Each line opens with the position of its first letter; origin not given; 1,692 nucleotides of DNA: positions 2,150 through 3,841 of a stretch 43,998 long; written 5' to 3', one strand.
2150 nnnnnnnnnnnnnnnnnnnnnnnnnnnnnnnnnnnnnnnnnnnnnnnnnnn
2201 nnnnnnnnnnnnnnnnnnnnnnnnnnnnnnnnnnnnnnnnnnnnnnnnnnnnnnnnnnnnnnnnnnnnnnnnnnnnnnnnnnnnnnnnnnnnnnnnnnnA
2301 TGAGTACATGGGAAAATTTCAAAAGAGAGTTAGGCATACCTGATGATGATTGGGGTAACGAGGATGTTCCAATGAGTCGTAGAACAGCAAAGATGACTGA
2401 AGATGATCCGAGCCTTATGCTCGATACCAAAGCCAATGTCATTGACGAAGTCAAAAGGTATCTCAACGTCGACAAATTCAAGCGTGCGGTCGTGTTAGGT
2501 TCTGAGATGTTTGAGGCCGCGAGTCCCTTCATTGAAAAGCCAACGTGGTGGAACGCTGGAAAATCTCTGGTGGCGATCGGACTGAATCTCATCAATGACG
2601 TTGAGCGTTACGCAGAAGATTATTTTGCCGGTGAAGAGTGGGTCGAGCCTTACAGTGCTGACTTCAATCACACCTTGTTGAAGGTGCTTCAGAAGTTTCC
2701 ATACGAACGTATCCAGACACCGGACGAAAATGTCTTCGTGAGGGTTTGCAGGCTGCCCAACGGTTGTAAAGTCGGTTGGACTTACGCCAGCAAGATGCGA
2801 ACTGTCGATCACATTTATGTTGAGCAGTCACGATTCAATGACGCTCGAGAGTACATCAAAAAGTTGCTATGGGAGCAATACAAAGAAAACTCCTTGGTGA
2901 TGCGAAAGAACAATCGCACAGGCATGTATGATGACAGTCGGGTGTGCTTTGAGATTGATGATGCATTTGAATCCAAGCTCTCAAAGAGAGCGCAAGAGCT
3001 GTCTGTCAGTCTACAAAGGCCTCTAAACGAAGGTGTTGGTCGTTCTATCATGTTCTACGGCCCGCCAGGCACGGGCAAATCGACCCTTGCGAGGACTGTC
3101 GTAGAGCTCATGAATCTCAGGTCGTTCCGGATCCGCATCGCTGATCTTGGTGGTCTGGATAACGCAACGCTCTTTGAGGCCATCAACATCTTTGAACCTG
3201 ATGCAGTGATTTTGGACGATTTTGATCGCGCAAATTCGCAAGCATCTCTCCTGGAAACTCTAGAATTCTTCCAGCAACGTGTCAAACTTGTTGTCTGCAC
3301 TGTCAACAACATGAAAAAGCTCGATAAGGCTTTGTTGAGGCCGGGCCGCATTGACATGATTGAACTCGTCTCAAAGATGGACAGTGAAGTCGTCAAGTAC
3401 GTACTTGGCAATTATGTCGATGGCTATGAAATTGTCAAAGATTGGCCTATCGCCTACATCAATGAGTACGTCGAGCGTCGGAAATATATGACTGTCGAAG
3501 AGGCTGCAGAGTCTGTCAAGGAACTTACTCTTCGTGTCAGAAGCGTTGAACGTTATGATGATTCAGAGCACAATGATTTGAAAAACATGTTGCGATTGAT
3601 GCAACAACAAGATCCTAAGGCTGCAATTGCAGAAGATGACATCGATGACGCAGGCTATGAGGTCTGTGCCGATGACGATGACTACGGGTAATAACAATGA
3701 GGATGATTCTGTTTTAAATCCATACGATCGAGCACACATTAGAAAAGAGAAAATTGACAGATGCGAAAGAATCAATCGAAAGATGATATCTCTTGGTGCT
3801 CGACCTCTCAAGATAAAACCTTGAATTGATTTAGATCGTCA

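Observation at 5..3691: Coupled four-gene block ZnR protein / NRDE-TANGO2-like / Cys-rich protein / AAA+ ATPase, next to an ADP-ribosylglycohydrolase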

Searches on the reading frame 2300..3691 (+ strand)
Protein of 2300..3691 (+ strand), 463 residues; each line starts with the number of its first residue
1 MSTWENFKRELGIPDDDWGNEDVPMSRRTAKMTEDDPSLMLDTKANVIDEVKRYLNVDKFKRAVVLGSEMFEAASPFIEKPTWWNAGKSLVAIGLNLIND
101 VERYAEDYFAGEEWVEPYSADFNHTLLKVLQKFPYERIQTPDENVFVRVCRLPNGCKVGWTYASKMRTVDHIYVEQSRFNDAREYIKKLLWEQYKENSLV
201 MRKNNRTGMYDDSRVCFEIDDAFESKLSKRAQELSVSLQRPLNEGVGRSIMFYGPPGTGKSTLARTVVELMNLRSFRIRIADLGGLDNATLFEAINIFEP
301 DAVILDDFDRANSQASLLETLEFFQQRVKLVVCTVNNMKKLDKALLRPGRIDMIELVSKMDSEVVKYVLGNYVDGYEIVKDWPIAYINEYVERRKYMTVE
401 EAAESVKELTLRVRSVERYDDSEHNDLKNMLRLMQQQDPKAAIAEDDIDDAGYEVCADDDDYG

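Call 3: search_protein_families(library=pfam, proteins=[window:2300-3691:+], max_evalue=0.1)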
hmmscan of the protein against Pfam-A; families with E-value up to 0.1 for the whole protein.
window:2300-3691:+ (463 aa): 30 families (the best 25 are shown)
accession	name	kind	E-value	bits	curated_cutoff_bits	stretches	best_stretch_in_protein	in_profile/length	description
PF00004.35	AAA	-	1.5e-15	58.3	21.2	1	250-357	1-129/131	ATPase family associated with various cellular activities (AAA)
PF13191.12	AAA_16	-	4.6e-05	24.4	32.6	1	238-272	15-49/167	AAA ATPase domain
PF07728.20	AAA_5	-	0.00016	22.1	22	1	250-278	2-31/139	AAA domain (dynein-related subfamily)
PF13401.12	AAA_22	-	0.00021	22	27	1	248-293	6-52/130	AAA domain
PF00910.28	RNA_helicase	-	0.00031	21.6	21.5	1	250-333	1-80/105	RNA helicase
PF14532.12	Sigma54_activ_2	-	0.00069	20.3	25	1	252-343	26-116/138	Sigma-54 interaction domain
PF13238.12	AAA_18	-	0.0015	19.4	29.4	1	250-278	1-28/128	AAA domain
PF24883.2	NPHP3_N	-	0.0021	18.7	24.8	1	249-272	24-47/164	Nephrocystin 3, N-terminal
PF01637.24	ATPase_2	-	0.0026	18.1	33.2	1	230-292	4-66/225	ATPase domain predominantly from Archaea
PF13207.12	AAA_17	-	0.0056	17.4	27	1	253-274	1-22/136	AAA domain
PF25199.1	nSTAND_NTPase5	-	0.0099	16.2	34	1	232-333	26-131/145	Novel STAND NTPase 5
PF01078.27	Mg_chelatase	-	0.01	15.7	20.3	1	248-271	23-46/207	Magnesium chelatase, subunit ChlI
PF05496.18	RuvB_N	-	0.014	15.6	27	1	249-310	35-95/159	Holliday junction DNA helicase RuvB P-loop domain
PF13671.12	AAA_33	-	0.015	16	27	1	250-269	2-21/143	AAA domain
PF13521.12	AAA_28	-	0.016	15.9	27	0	250-267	2-19/164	AAA domain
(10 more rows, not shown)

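Call 4: search_protein_families(library=phrogs, proteins=[window:2300-3691:+], max_evalue=0.01)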
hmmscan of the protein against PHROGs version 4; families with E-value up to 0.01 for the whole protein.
window:2300-3691:+ (463 aa): 20 families
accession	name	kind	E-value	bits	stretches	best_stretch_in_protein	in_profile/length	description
phrog_7485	-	unknown function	1.5e-13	51.5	2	248-313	228-291/430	-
phrog_168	-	DNA, RNA and nucleotide metabolism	5.2e-11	43.8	1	237-355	32-158/314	clamp loader of DNA polymerase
phrog_3757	-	unknown function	6.2e-10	40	2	246-281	125-160/367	-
phrog_5846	-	DNA, RNA and nucleotide metabolism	6.2e-10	39.9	1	242-434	32-234/380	clamp loader of DNA polymerase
phrog_10401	-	other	1.3e-09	38.3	1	242-283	455-496/667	ATPase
phrog_14322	-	unknown function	9.4e-08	32.7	1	251-355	230-347/398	-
phrog_9172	-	unknown function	3.7e-05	23.8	1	248-279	108-139/509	-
phrog_30773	-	unknown function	7.2e-05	22.3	0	312-368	285-342/666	-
phrog_10440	-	unknown function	0.0001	22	1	246-381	231-374/483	-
phrog_33861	-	unknown function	0.00042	20.1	0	237-268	179-210/407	-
phrog_2376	-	other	0.00046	20.6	1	249-371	76-204/363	ATPase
phrog_124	-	DNA, RNA and nucleotide metabolism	0.002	18.6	1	248-266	44-62/382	Sak4-like ssDNA annealing protein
phrog_2107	-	other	0.003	18.3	1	249-275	5-31/201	thymidylate kinase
phrog_1297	-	other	0.003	17.6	1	246-283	24-61/356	ATPase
phrog_50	-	DNA, RNA and nucleotide metabolism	0.0033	17.5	1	244-268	366-390/570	DnaC-like helicase loader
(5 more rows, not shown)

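Call 8: search_dna_similar(query=window:2300-3691:+, collection=phages, mode=protein, max_rows=30, max_evalue=0.001)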
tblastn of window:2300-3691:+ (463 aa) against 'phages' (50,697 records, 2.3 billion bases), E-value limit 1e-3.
Records with a match: 42; places in all: 42; records where one place covers at least 80% of the query: 0.
Best place of each record, by identity: <60% 42.
By first word of the organism name: Gordonia 8; Mycobacterium 5; Ralstonia 4; Stenotrophomonas 4; Microbacterium 3; Burkholderia 2; uncultured 2; Rhizobium 2; Listeria 2; Enterococcus 2; and 6 more.
By host as written in the record: Gordonia terrae 3612 8; - 5; Stenotrophomonas maltophilia 4; Ralstonia pseudosolanacearum 3; Burkholderia glumae 2; Listeria monocytogenes 2; Sulfolobales 2; Mycobacteroides abscessus subsp. bolletii strain 875 1; and 15 more.
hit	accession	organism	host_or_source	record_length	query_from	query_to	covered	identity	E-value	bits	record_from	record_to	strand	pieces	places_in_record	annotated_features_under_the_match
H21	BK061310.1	Mycobacterium phage prophiFVLQ01-1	Mycobacteroides abscessus subsp. ...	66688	128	381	55%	25.4%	1e-5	54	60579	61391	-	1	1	92: AAA-ATPase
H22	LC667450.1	Burkholderia phage FLC8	Burkholderia glumae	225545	103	366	57%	23.3%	3e-7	59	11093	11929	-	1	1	hypothetical protein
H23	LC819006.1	Ralstonia phage FLC4-11C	Ralstonia pseudosolanacearum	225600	103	366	57%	23.3%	3e-7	59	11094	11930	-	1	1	hypothetical protein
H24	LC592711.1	Burkholderia phage FLC6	Burkholderia glumae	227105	103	366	57%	23.3%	3e-7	59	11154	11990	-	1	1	hypothetical protein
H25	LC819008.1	Ralstonia phage FLC4-4C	Ralstonia pseudosolanacearum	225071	103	366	57%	23.0%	7e-7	58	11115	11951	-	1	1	hypothetical protein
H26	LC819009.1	Ralstonia phage FLC4-5C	Ralstonia pseudosolanacearum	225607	103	366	57%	22.4%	2e-6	57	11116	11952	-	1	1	hypothetical protein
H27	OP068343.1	Microbacterium phage Cece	Microbacterium radiodurans NRRL B-24799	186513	248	388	30%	30.0%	7e-11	71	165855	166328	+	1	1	296: AAA-ATPase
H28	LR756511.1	uncultured phage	metagenomic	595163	248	399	33%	27.5%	4e-4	49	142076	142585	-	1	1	record has no annotation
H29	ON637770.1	Microbacterium phage Big4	Microbacterium foliorum NRRL B-24224 SEA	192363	248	386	30%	29.9%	1e-8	64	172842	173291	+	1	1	322: AAA-ATPase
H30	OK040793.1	Microbacterium phage Zooman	Microbacterium foliorum NRRL B-24224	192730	248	368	26%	33.8%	2e-8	63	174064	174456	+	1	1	310: AAA-ATPase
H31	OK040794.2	Arthrobacter phage Atuin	Arthrobacter globiformis NRRL B-2979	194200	250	375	27%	32.4%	4e-10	68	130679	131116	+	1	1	184: AAA-ATPase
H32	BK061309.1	Mycobacterium phage McProf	Mycobacterium chelonae strain ATCC 35752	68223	246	399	33%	26.1%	6e-5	52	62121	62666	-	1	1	91: AAA-ATPase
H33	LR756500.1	uncultured phage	metagenomic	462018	241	385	31%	27.3%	2e-4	50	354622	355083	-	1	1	record has no annotation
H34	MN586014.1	Gordonia phage Keelan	Gordonia terrae 3612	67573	248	399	33%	25.6%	2e-5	53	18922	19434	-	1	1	46: AAA-ATPase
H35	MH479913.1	Gordonia phage Fryberger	Gordonia terrae 3612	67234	248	399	33%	25.0%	2e-4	50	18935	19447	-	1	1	48: AAA-ATPase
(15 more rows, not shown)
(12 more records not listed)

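Call 11: find_related_loci(query=window:2300-3691:+, collection=viral_contigs, flank=8000)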
Query window:2300-3691:+ (463 aa) in viral_contigs; peptide patterns used: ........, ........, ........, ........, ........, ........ (x = any residue, [..] = any of these).
17 stretches matched a pattern; 4 encode a relative of the query (tblastn E <= 1e-3); 4 distinct loci.
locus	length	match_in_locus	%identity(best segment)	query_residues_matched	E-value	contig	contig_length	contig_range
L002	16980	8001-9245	64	26-441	0e+0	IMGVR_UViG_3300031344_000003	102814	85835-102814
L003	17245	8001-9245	64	26-441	0e+0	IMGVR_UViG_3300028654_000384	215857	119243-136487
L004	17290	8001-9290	53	36-459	3e-155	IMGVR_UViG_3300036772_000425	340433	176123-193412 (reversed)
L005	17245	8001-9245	59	18-431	1e-164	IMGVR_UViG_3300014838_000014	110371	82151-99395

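Call 18: search_solved_structures(query=window:2300-3691:+, max_evalue=0.001, show_alignments=2)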
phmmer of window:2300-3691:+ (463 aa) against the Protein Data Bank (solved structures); distinct sequences matched with E-value up to 0.001: 189 (the best 60 are shown).
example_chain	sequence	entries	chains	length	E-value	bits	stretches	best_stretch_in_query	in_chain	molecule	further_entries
6chs_H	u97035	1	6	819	1.1e-09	40.9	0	247-270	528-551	Putative cell division control protein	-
9lgo_F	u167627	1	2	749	3e-09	39.5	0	291-359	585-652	ATPase family gene 2 protein homolog B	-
8rhn_O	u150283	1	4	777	3.6e-09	39.2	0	292-359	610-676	ATPase family gene 2 protein homolog B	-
7wub_C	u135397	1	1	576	3.8e-09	39.1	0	247-352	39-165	Transitional endoplasmic reticulum ATPase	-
7wub_D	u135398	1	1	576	4.2e-09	39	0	247-352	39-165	Transitional endoplasmic reticulum ATPase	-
6mck_A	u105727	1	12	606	5.5e-09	38.6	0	247-353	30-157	Transitional endoplasmic reticulum ATPase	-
8rs9_A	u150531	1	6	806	5.9e-09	38.5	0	247-353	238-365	Transitional endoplasmic reticulum ATPase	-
6oaa_B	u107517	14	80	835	7.9e-09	38.1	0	247-361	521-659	Cell division control protein 48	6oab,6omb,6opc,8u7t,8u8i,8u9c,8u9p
8dar_A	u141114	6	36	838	8.2e-09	38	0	247-361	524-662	Cell division control protein 48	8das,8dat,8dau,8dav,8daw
8r0e_A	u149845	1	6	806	8.7e-09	37.9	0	247-353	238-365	Transitional endoplasmic reticulum ATPase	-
6oa9_A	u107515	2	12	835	1e-08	37.7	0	247-360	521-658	Cell division control protein 48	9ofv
8pqx_A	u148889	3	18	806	1.2e-08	37.4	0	247-352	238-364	Transitional endoplasmic reticulum ATPase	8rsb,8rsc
7rlj_A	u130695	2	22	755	1.4e-08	37.3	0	247-352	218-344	Transitional endoplasmic reticulum ATPase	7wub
8yka_A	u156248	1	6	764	1.4e-08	37.2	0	247-352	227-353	Transitional endoplasmic reticulum ATPase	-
5c19_A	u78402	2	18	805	1.5e-08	37.1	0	247-352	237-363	Transitional endoplasmic reticulum ATPase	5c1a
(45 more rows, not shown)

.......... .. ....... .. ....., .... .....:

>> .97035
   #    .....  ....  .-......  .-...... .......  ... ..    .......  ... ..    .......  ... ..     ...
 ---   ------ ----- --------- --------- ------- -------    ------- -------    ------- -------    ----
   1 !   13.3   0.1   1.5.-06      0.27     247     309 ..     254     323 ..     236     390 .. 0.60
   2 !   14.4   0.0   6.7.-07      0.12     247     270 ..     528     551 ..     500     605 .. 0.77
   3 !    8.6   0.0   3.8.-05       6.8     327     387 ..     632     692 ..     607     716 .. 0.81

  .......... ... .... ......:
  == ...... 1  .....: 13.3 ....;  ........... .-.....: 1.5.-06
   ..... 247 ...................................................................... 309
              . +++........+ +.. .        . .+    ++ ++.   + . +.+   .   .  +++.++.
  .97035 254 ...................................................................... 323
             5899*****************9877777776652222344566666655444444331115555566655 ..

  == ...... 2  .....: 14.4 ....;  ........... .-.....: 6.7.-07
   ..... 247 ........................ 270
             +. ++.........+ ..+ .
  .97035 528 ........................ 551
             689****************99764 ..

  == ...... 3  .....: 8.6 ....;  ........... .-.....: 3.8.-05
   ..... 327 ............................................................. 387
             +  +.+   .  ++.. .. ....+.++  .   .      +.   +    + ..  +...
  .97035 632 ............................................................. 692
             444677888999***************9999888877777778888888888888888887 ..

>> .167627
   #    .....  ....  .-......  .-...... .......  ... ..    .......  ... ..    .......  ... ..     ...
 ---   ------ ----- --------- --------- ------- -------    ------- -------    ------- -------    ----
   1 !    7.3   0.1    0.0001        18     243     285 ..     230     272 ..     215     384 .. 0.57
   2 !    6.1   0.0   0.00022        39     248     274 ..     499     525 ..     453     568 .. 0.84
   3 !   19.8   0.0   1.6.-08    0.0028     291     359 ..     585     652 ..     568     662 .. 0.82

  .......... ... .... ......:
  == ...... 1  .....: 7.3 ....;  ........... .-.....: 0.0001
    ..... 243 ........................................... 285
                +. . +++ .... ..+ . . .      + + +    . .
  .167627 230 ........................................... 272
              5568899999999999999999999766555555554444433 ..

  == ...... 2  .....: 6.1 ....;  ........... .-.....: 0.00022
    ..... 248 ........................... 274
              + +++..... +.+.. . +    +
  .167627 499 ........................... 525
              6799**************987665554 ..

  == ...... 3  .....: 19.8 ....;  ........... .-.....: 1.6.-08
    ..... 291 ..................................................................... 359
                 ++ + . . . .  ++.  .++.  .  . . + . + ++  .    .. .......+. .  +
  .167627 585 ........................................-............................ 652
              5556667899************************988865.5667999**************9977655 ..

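Call 33: get_annotated_region(hit=H22, flank=6000)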
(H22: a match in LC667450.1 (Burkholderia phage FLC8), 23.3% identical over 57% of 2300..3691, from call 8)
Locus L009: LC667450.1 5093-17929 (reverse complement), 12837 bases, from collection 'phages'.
description: Burkholderia phage FLC8 DNA, complete genome.
organism: Burkholderia phage FLC8 (NCBI taxid 2906466)
taxonomy: Viruses; Duplodnaviria; Heunggongvirae; Uroviricota; Caudoviricetes; Chiangmaivirus
host: Burkholderia glumae; source: -; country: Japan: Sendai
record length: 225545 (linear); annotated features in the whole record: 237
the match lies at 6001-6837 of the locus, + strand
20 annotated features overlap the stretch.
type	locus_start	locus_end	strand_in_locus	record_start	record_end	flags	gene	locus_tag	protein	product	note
CDS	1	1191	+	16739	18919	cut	-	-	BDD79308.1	hypothetical protein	FLC8_gp26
CDS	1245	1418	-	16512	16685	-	-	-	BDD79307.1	hypothetical protein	FLC8_gp25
CDS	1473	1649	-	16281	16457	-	-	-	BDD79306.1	hypothetical protein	FLC8_gp24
CDS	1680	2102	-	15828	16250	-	-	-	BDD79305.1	hypothetical protein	FLC8_gp23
CDS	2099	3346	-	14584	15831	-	-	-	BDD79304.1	hypothetical protein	FLC8_gp22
CDS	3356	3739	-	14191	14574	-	-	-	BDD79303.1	hypothetical protein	FLC8_gp21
CDS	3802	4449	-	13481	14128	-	-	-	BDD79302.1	hypothetical protein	FLC8_gp20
CDS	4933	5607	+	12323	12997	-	-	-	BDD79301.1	hypothetical protein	FLC8_gp19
CDS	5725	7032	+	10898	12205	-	-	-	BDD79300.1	hypothetical protein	FLC8_gp18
CDS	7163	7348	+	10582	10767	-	-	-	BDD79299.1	hypothetical protein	FLC8_gp17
CDS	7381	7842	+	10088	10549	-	-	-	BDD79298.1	hypothetical protein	FLC8_gp16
CDS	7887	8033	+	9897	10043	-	-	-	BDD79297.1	hypothetical protein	FLC8_gp15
CDS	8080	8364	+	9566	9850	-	-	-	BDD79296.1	hypothetical protein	FLC8_gp14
CDS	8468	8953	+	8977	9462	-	-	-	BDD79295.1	hypothetical protein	FLC8_gp13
CDS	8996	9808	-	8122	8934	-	-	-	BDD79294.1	hypothetical protein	FLC8_gp12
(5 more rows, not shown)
